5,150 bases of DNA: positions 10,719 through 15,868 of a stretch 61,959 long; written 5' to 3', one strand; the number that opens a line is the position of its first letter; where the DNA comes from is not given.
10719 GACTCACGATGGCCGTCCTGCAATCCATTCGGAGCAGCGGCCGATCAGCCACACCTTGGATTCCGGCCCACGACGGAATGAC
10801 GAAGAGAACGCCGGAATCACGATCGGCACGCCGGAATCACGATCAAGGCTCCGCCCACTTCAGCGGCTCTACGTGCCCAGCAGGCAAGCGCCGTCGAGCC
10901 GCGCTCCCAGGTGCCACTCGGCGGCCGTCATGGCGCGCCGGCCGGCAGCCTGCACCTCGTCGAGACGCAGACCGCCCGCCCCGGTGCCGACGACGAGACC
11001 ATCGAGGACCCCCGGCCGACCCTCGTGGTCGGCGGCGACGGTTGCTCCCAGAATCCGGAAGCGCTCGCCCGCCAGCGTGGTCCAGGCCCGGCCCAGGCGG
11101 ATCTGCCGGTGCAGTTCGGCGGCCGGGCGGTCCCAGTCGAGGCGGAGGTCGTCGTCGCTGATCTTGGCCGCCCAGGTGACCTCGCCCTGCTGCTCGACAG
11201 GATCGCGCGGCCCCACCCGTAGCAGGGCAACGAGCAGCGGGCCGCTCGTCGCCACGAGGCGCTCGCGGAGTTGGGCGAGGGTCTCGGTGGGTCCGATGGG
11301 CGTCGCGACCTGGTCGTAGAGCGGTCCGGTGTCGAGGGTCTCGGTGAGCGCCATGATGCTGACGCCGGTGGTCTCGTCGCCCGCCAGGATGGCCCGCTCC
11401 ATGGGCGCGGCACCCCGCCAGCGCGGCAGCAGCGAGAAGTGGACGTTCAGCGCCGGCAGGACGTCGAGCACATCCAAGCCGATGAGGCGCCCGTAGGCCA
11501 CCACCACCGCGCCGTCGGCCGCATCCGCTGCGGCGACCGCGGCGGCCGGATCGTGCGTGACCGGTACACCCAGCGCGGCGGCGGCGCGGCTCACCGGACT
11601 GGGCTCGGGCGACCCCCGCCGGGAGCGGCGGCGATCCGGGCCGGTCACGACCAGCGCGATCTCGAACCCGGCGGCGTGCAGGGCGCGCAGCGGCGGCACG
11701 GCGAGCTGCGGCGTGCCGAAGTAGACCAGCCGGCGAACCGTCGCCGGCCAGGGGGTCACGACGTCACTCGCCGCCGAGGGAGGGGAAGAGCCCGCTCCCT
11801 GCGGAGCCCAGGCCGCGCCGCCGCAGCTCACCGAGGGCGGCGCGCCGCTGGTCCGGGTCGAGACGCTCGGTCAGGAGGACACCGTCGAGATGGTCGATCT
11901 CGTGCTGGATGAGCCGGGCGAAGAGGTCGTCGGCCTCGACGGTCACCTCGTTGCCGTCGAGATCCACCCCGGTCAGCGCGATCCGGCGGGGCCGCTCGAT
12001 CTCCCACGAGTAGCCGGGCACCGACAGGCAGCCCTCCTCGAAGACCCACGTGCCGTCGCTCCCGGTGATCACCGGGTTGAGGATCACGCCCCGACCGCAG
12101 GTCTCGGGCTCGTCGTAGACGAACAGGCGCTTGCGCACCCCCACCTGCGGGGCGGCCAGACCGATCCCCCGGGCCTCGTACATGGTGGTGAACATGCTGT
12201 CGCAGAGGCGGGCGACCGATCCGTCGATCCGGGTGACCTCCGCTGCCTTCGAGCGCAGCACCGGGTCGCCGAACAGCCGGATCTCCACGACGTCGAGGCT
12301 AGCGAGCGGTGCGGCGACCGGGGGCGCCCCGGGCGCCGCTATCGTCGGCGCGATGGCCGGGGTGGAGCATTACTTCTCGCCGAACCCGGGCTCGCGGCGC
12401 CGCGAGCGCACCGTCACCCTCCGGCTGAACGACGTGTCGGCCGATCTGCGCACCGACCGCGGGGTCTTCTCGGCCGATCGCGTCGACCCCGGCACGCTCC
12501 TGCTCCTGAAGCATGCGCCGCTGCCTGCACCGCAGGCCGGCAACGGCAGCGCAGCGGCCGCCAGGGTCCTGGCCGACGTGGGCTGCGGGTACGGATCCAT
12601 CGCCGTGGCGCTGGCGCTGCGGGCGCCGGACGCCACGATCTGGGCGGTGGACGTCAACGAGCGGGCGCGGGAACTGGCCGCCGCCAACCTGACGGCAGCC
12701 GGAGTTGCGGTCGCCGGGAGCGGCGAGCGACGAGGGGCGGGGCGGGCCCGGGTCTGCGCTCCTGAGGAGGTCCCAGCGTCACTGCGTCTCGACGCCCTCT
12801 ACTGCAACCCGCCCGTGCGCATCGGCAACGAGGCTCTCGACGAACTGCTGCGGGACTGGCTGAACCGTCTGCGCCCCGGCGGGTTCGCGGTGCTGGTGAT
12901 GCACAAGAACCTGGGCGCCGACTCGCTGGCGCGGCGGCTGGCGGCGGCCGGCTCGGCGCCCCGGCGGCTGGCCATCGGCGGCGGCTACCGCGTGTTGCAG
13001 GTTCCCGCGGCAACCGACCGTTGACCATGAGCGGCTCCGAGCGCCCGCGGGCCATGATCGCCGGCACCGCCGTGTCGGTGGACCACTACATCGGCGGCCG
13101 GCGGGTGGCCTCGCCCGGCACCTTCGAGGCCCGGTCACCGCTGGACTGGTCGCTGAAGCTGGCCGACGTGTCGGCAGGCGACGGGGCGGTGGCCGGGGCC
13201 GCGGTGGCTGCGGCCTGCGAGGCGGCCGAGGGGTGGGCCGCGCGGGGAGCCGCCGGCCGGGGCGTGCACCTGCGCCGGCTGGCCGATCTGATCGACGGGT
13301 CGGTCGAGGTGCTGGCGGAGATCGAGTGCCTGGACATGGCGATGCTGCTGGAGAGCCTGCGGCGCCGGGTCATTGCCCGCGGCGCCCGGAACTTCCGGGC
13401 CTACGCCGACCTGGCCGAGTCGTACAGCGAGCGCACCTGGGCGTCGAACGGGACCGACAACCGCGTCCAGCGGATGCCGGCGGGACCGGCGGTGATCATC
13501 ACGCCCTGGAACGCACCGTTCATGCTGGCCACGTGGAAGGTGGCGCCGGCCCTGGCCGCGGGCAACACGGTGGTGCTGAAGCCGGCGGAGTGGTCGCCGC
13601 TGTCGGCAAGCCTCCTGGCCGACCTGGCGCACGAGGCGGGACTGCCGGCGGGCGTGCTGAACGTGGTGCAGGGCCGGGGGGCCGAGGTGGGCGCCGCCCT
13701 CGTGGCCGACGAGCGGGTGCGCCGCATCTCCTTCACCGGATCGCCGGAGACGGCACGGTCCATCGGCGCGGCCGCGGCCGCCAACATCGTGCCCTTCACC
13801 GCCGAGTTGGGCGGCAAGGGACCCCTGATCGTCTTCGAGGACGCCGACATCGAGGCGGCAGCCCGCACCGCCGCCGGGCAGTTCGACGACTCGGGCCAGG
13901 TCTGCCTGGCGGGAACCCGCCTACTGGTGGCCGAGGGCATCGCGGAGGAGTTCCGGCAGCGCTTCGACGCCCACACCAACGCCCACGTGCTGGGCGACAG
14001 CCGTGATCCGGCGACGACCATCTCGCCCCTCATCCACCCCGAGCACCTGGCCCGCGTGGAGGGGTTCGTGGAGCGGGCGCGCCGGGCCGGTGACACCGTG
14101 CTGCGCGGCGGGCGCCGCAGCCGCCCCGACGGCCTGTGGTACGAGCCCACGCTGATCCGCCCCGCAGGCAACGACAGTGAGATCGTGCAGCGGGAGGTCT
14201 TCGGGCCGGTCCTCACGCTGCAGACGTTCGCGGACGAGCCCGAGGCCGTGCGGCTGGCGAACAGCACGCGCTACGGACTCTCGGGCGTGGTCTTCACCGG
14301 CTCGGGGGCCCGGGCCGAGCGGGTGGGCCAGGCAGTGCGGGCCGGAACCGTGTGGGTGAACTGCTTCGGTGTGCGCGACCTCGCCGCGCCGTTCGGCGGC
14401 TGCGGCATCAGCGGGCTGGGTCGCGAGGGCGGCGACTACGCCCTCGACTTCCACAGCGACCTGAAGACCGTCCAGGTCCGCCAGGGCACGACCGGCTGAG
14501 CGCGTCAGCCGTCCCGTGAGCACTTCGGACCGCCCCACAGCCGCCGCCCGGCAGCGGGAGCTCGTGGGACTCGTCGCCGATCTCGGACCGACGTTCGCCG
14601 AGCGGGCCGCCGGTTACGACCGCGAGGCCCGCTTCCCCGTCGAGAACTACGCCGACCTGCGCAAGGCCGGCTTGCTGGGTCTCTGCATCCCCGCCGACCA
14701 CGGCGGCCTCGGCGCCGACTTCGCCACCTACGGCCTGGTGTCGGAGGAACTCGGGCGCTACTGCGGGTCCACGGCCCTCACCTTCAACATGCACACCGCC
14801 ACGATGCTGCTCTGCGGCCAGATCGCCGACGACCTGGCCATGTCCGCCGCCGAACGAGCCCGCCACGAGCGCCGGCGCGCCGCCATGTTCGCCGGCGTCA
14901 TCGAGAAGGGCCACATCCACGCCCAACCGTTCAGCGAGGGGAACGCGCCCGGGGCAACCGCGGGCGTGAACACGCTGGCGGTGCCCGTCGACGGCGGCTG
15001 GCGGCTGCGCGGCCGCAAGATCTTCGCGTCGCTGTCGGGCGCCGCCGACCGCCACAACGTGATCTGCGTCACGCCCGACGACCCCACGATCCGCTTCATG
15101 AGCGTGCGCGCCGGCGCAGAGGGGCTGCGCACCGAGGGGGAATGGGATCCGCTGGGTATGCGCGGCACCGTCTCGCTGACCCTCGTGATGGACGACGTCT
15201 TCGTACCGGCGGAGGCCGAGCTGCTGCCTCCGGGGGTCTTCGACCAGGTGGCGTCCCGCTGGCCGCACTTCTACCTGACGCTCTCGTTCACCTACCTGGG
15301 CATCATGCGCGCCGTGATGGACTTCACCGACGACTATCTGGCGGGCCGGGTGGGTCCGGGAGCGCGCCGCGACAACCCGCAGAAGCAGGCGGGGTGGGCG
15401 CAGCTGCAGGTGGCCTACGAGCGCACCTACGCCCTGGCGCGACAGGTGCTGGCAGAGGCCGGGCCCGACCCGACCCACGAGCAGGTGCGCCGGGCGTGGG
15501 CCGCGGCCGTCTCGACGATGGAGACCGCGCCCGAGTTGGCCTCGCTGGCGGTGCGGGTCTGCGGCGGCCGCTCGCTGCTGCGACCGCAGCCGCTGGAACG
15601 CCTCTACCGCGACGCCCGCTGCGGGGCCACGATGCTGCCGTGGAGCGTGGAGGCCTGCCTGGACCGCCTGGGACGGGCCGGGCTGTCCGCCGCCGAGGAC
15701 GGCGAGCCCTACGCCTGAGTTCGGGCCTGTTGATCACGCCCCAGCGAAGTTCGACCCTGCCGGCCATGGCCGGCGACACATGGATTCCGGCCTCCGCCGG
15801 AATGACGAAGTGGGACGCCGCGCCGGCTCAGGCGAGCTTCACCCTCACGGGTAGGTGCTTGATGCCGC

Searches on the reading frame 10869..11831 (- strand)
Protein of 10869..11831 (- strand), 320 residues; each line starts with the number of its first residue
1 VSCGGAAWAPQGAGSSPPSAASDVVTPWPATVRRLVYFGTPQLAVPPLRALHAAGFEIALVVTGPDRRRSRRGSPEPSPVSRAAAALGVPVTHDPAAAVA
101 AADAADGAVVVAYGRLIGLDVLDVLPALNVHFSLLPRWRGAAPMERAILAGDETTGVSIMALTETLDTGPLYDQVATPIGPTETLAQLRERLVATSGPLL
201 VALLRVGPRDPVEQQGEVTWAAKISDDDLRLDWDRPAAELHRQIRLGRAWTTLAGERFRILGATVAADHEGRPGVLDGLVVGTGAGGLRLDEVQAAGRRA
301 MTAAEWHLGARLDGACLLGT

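Call 31: search_protein_families(library=pfam, proteins=[window:10869-11831:-])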
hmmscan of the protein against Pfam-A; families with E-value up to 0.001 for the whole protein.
window:10869-11831:- (320 aa): 2 families
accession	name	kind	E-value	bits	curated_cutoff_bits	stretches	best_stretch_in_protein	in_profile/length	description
PF00551.24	Formyl_trans_N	-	1.5e-29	103.4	26.1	1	36-198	4-175/181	Formyl transferase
PF02911.23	Formyl_trans_C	-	4.8e-13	49.6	21.1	1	223-309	1-98/100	Formyl transferase, C-terminal domain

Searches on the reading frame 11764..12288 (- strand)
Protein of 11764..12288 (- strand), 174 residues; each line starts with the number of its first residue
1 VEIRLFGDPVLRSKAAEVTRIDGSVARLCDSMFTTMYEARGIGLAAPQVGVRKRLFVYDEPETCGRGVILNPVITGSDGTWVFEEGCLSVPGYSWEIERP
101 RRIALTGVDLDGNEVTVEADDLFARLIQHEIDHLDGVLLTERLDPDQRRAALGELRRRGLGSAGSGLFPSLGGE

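Call 31: search_protein_families(library=pfam, proteins=[window:11764-12288:-])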
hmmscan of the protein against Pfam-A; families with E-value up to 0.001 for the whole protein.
window:11764-12288:- (174 aa): 1 family
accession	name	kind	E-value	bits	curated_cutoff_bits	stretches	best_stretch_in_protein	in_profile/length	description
PF01327.26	Pep_deformylase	-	5.5e-48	162.9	22.8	1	2-148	3-155/156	Polypeptide deformylase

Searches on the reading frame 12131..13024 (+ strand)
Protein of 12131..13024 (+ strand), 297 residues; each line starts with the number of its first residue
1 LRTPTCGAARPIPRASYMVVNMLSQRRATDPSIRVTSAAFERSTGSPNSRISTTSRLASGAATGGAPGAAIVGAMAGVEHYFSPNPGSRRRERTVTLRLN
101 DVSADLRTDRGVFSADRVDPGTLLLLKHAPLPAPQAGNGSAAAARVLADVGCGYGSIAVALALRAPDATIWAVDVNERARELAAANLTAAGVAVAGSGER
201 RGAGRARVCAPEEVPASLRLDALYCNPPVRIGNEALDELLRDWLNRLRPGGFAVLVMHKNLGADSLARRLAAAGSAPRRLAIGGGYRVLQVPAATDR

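Call 31: search_protein_families(library=pfam, proteins=[window:12131-13024:+])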
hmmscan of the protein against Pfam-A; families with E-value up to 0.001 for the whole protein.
window:12131-13024:+ (297 aa): 5 families
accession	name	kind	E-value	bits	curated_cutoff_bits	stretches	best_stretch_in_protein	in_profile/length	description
PF05175.20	MTS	-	6.5e-22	78.4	23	1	105-289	3-169/170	Methyltransferase small domain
PF13649.12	Methyltransf_25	-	1e-07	33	27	1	149-251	3-97/97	Methyltransferase domain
PF08241.18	Methyltransf_11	-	3.2e-05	24.9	21.2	1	149-254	2-94/95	Methyltransferase domain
PF08242.18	Methyltransf_12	-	0.00011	23.3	30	1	149-192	2-45/98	Methyltransferase domain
PF02390.23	Methyltransf_4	-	0.00037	20.5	24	1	145-180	3-38/173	Putative methyltransferase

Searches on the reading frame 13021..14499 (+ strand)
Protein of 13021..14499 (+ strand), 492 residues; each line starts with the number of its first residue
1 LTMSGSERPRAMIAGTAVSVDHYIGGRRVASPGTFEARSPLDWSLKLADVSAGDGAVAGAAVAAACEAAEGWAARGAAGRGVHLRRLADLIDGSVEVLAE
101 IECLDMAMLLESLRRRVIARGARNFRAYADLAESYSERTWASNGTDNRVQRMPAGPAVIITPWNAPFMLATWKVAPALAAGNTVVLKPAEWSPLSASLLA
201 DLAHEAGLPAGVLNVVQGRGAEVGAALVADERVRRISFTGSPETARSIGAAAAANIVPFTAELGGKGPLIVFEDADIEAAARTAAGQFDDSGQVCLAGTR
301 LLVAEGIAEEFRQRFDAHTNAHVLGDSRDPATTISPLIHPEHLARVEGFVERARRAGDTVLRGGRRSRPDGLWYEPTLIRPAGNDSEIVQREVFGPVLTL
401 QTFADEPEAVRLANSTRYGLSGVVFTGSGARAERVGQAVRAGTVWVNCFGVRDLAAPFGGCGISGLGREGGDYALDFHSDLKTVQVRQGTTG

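Call 39: search_protein_families(library=ncbifam, proteins=[window:13021-14499:+], max_evalue=1e-10)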
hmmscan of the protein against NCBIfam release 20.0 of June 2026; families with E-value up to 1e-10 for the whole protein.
window:13021-14499:+ (492 aa): 39 families (the best 25 are shown)
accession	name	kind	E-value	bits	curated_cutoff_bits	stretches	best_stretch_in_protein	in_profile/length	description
TIGR02299.1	HpaE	equivalog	1.3e-138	462.6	638.35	1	20-489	1-479/488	5-carboxymethyl-2-hydroxymuconate semialdehyde dehydrogenase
TIGR01804.1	BADH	equivalog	9.4e-117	390.3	668.6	1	47-482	26-467/467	betaine-aldehyde dehydrogenase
TIGR03216.1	OH_muco_semi_DH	equivalog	3.3e-112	375.6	693.25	1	21-487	2-480/481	2-hydroxymuconic semialdehyde dehydrogenase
NF010000.0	PRK13473.1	subfamily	1.4e-110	370.2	615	1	47-487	30-473/475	aminobutyraldehyde dehydrogenase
NF009725.0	PRK13252.1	equivalog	1.8e-110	369.7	593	1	20-488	7-481/488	betaine-aldehyde dehydrogenase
NF045736.1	PaDhStyDRhodo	equivalog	2e-106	356.4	800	1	21-484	4-475/479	phenylacetaldehyde dehydrogenase StyD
NF045735.1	PaDhStyDPseudo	equivalog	9.1e-99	331.3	850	1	45-485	29-480/483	phenylacetaldehyde dehydrogenase StyD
NF006916.0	PRK09407.1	equivalog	1.2e-96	324.5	521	1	34-487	35-493/526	succinic semialdehyde dehydrogenase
NF007352.0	PRK09847.1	equivalog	6.1e-95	318.6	850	1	29-486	31-491/495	aldehyde dehydrogenase PuuC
TIGR01780.1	SSADH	subfamily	4.4e-89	299.4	646.35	1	47-477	10-443/448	succinate-semialdehyde dehydrogenase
NF050026.1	AcaldDHExaC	equivalog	2.3e-87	293.7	900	1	19-486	15-493/503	acetaldehyde dehydrogenase ExaC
TIGR03374.1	ABALDH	equivalog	7.9e-87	292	909.3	1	47-479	29-464/472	aminobutyraldehyde dehydrogenase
NF042993.1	AlphKGSA_gudD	equivalog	1.3e-83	281.4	770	1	23-487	7-481/481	alpha-ketoglutaric semialdehyde dehydrogenase GucD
NF052305.1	DioxValDhHalo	equivalog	8e-83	278.9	750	1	21-484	6-479/483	2,5-dioxovalerate dehydrogenase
NF040648.1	lactal_redase_Meth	equivalog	2.1e-80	271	650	1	58-486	35-462/463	lactaldehyde dehydrogenase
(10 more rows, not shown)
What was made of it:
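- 13021..14499 (+): HpaE-like aldehyde dehydrogenase; conserved cluster partner outside the finding. Its best NCBIfam hit is HpaE, 462.6 bits against a cut-off of 638 (call 39).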

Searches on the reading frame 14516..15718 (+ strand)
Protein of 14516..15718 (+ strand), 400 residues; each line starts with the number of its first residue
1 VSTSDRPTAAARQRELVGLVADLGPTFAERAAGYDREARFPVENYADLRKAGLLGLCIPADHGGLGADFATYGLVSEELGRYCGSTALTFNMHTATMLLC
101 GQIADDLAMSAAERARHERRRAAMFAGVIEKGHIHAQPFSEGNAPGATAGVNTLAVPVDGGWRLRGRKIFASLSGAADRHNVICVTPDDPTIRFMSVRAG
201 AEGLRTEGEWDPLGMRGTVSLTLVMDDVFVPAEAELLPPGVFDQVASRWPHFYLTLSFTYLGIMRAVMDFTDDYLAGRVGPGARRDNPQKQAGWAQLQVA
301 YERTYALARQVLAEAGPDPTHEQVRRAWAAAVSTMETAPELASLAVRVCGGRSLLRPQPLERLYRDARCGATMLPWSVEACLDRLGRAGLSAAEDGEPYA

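Call 31: search_protein_families(library=pfam, proteins=[window:14516-15718:+])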
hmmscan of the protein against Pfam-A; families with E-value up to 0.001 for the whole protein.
window:14516-15718:+ (400 aa): 4 families
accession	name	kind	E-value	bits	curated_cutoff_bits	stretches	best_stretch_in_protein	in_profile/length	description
PF02771.21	Acyl-CoA_dh_N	-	3.3e-15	56.9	22.9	1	28-97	20-89/113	Acyl-CoA dehydrogenase, N-terminal domain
PF02770.24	Acyl-CoA_dh_M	-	2.5e-09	37.6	33.3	1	147-228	12-97/97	Acyl-CoA dehydrogenase, middle domain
PF00441.29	Acyl-CoA_dh_1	-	4.4e-09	37.1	22.4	1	255-370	17-131/150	Acyl-CoA dehydrogenase, C-terminal domain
PF08028.16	Acyl-CoA_dh_2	-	9.5e-09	36.1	22.7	1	255-371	2-127/134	Acyl-CoA dehydrogenase, C-terminal domain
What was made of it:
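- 14516..15718 (+): Acyl-CoA-dehydrogenase-fold flavoprotein, possibly a group D monooxygenase. Pfam finds weak ACAD domains (call 31).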

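Call 39: search_protein_families(library=ncbifam, proteins=[window:14516-15718:+], max_evalue=1e-10)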
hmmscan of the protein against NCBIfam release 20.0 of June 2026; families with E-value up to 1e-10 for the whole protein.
window:14516-15718:+ (400 aa): 8 families
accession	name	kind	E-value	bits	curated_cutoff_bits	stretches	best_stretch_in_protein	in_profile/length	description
NF049984.1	Rv1679_FadE16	equivalog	4.3e-30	105.2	600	1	28-388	13-364/371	Rv1679 family acyl-CoA dehydrogenase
NF042439.1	SulpropCoADesulf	equivalog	1.9e-24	86.1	600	1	26-369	11-351/379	3-sulfinopropanoyl-CoA desulfinase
NF042972.1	AcrlCoAredClosAcrC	equivalog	3.8e-23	81.8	640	1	28-368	25-356/378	acryloyl-CoA reductase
TIGR04022.1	sulfur_SfnB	equivalog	7.8e-21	74.4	430.9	1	14-369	8-361/391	SfnB family sulfur acquisition oxidoreductase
NF045629.1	monooxsub_HsaA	equivalog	4e-20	71.9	450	0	155-233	114-194/383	3-hydroxy-9,10-secoandrosta-1,3,5(10)-triene-9,17-dione monooxygenase oxygenase subunit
NF045652.1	ProlPCPDhRedW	equivalog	6.7e-17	61.4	650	1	49-367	41-352/376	L-prolyl-[peptidyl-carrier protein] dehydrogenase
NF043015.1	DibenthMonoxDszC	equivalog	2.7e-16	59.4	850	1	10-354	12-349/415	dibenzothiophene monooxygenase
NF043006.1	CyhCrbnylCoADH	equivalog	2.6e-15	56.3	650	1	28-368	24-355/380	cyclohexane-1-carbonyl-CoA dehydrogenase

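Call 78: search_solved_structures(query=window:14516-15718:+, max_evalue=0.00001)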
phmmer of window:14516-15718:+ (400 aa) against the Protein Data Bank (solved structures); distinct sequences matched with E-value up to 0.00001: 70 (the best 60 are shown).
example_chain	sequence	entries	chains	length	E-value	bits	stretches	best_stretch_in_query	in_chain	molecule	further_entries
5z8t_A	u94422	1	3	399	2.3e-38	135.7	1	11-391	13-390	Acyl-CoA dehydrogenase type 2 domain protein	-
5gj7_A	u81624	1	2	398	2.6e-38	135.5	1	11-390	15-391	Acyl-CoA dehydrogenase type 2 domain protein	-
5ol2_C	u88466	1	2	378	4.5e-23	85.4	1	31-369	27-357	Acyl-CoA dehydrogenase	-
3mxl_A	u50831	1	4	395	5e-23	85.2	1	12-387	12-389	Nitrososynthase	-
3m9v_A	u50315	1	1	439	1.1e-21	80.8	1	17-395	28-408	FAD-dependent oxidoreductase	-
4kcf_A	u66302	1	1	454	1.2e-21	80.6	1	16-395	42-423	FAD-dependent oxidoreductase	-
2vig_A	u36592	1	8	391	1.2e-19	74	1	31-369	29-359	SHORT-CHAIN SPECIFIC ACYL-COA DEHYDROGENASE,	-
4o5m_A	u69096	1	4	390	2.8e-19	72.9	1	27-369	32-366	Isovaleryl-CoA dehydrogenase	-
7y0a_A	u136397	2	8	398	3.5e-19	72.6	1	31-369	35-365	Short-chain specific acyl-CoA dehydrogenase, mitochondrial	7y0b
8sgs_A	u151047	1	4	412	3.6e-19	72.5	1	31-369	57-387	Short-chain specific acyl-CoA dehydrogenase, mitochondrial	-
7w0j_A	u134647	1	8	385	5.4e-19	71.9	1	14-369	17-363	Acyl-CoA dehydrogenase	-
8i4p_A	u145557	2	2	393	5.8e-19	71.8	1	14-369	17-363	Acyl-CoA dehydrogenase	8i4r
1jqi_A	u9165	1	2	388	5.2e-18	68.7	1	31-369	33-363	short chain acyl-CoA dehydrogenase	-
1ws9_A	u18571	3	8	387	1e-17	67.7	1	11-369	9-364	acyl-CoA dehydrogenase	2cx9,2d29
9w60_A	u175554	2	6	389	5.2e-17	65.4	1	32-369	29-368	Butyryl CoA dehydrogenase apo protein | Butyryl CoA Dehydrogenase with FAD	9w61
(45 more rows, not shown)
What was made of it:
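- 14516..15718 (+): Its best PDB hits are 5z8t/5gj7, followed by nitrososynthases (call 78).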
